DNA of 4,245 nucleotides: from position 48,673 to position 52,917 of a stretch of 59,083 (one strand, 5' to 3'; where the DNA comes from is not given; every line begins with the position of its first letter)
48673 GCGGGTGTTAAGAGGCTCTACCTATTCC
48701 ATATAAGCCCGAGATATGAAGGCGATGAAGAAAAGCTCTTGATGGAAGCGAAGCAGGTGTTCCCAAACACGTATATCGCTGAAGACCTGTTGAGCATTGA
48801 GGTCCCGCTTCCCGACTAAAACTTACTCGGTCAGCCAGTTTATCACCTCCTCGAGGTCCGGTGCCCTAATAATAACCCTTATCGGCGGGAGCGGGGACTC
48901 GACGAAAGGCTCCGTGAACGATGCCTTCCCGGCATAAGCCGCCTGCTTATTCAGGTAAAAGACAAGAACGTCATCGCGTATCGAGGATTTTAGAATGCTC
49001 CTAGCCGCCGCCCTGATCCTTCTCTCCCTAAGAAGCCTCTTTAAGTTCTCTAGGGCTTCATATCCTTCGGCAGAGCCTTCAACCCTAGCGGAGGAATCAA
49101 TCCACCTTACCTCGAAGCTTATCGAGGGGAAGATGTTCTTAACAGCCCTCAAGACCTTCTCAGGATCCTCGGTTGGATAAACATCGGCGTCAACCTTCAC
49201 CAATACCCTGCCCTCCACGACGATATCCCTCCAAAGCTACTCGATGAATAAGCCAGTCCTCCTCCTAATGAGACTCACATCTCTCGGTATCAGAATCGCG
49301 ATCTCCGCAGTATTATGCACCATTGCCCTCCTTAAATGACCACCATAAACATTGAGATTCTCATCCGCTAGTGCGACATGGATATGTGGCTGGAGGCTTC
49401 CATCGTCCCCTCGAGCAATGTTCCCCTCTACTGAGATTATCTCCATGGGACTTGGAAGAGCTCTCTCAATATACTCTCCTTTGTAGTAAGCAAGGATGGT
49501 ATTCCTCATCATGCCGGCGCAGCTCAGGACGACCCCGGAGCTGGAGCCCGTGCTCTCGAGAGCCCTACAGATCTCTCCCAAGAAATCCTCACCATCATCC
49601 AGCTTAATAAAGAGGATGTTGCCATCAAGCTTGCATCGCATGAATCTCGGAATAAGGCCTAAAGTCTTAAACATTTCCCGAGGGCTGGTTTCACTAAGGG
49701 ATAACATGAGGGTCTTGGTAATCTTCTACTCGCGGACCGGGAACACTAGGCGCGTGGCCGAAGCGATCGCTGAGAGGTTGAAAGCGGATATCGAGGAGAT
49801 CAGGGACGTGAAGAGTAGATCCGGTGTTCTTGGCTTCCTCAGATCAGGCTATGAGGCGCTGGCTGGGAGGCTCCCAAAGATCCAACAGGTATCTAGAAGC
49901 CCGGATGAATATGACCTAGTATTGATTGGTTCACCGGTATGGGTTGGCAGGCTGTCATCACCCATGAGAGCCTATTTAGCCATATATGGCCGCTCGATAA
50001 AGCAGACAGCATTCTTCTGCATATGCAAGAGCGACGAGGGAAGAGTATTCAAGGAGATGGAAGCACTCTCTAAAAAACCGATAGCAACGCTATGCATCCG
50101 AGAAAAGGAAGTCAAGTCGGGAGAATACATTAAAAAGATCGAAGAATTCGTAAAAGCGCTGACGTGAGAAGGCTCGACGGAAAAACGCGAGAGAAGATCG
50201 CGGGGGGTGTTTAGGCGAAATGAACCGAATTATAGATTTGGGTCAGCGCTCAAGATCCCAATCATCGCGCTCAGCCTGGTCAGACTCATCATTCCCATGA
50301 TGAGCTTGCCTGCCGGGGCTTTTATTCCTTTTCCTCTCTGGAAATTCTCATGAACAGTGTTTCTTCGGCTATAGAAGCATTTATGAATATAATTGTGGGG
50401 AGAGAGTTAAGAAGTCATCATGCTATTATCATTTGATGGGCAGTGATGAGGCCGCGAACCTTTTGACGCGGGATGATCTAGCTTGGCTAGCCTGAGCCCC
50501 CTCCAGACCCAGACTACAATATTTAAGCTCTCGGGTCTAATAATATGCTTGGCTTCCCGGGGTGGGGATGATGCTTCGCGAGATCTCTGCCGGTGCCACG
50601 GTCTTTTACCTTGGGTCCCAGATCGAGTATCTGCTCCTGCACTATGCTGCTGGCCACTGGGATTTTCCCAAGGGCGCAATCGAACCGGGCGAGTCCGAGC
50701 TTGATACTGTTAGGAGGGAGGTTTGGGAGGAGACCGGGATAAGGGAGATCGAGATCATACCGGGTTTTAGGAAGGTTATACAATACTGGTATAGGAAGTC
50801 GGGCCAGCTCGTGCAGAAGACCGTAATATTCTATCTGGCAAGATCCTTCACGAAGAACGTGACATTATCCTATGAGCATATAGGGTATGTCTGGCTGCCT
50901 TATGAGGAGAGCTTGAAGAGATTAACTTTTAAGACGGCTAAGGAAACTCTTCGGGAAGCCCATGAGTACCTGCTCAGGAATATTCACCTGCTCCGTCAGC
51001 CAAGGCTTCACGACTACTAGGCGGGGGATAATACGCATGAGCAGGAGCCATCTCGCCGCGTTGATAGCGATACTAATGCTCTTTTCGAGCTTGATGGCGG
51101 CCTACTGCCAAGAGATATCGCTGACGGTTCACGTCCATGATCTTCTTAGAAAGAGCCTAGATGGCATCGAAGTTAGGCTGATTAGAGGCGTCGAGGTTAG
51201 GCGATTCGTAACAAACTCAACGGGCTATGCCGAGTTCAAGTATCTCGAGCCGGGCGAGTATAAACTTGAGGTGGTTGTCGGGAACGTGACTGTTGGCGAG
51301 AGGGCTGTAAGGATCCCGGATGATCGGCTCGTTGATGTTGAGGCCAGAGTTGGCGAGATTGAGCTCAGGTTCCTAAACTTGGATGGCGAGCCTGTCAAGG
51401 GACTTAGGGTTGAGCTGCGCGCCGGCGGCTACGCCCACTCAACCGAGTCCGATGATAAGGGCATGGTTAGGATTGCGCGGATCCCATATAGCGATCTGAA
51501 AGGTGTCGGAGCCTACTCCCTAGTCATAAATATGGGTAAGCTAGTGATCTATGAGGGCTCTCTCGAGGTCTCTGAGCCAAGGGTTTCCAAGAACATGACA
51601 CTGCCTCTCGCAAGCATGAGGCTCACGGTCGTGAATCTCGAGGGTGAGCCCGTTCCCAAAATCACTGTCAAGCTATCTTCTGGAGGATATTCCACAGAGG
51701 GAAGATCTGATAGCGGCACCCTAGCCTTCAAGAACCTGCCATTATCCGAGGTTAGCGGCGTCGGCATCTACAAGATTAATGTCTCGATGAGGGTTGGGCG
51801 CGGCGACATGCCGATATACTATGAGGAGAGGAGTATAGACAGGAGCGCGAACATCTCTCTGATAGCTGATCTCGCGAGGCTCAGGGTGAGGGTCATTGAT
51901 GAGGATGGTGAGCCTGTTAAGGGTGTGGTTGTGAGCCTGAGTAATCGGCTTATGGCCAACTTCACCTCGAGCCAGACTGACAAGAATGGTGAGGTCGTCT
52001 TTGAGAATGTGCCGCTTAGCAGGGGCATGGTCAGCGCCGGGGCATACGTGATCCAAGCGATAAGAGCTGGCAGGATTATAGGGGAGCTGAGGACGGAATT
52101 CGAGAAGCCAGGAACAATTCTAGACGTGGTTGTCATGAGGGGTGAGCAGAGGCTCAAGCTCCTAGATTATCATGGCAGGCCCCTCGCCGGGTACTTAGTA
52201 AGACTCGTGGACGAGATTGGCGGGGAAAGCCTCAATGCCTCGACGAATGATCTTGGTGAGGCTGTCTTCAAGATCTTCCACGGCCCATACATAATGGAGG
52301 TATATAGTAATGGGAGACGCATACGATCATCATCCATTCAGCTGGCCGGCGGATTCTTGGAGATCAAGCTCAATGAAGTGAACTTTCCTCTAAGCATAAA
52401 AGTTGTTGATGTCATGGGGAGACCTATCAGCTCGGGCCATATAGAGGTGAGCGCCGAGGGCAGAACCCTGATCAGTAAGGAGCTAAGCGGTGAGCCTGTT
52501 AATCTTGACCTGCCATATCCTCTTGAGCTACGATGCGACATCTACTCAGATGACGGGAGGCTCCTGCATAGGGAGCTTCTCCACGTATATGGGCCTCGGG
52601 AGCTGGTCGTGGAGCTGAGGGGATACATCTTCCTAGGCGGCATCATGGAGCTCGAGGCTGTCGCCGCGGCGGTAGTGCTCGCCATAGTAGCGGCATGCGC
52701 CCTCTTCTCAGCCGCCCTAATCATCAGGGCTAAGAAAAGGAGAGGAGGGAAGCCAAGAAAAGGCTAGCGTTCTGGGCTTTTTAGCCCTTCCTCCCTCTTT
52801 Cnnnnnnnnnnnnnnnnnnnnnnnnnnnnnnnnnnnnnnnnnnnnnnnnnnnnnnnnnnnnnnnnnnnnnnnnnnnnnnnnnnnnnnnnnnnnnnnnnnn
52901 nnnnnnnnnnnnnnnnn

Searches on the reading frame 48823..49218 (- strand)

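Call 92: search_protein_families(library=pfam, proteins=[window:48823-49218:-], max_evalue=0.001)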
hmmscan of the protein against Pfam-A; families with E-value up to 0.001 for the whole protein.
window:48823-49218:- (131 aa): 1 family
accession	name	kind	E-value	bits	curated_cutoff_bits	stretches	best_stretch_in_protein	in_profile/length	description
PF01877.22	RNA_binding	-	5.5e-17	62.6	26.9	1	7-103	2-109/120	RNA binding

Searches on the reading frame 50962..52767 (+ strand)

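Call 8: search_protein_families(library=pfam, proteins=[window:50962-52767:+], max_evalue=0.1)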
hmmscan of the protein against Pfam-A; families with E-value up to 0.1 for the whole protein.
window:50962-52767:+ (601 aa): 15 families
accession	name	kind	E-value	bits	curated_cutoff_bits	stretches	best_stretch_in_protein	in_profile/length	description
PF13620.12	CarboxypepD_reg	-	1.8e-25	89.5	32.3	3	307-352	2-47/82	Carboxypeptidase regulatory-like domain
PF02369.22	Big_1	-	4.7e-11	43.1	34.9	1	304-348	18-65/93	Bacterial Ig-like domain (group 1)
PF11974.14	bMG3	-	1.5e-10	41.4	34.9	1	314-366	23-74/103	Bacterial alpha-2-macroglobulin MG3 domain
PF17789.7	MG4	-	3.1e-10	40.6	24.7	1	307-347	18-58/95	Macroglobulin domain MG4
PF17210.9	SdrD_B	-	4.7e-09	36.9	29.7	1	64-107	22-67/112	SdrD B-like domain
PF17802.7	SpaA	-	6.5e-09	36.3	23.1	1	65-103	15-57/91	Prealbumin-like fold domain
PF24025.1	Ig_DR_A0283-like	-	1.3e-08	35.5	27.1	1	306-351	8-54/102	DR_A0283-like, Ig-like domain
PF24107.1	DUF7382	-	3.9e-07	30.3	27.4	1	306-345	21-62/65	Domain of unknown function (DUF7382)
PF10670.15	DUF4198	-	1.1e-05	26.1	34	0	132-170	148-192/209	Domain of unknown function (DUF4198)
PF20598.4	DUF6795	-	0.00059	20.5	27.4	0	312-350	5-46/103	Domain of unknown function (DUF6795)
PF13715.12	CarbopepD_reg_2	-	0.00099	19.5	32.2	0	80-126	26-72/88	CarboxypepD_reg-like domain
PF05688.17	BIg21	-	0.0019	19.1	27.4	0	306-329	5-28/109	Bacterial Immunoglobulin-like 21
PF13954.11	PapC_N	-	0.0027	18.1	27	0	88-121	19-52/146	PapC N-terminal domain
PF00775.27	Dioxygenase_C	-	0.0041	17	27.3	0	308-338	33-63/182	Dioxygenase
PF25020.1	TTR_TEN1-4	-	0.028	14.8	27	0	307-340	9-42/86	Teneurin TTR-like domain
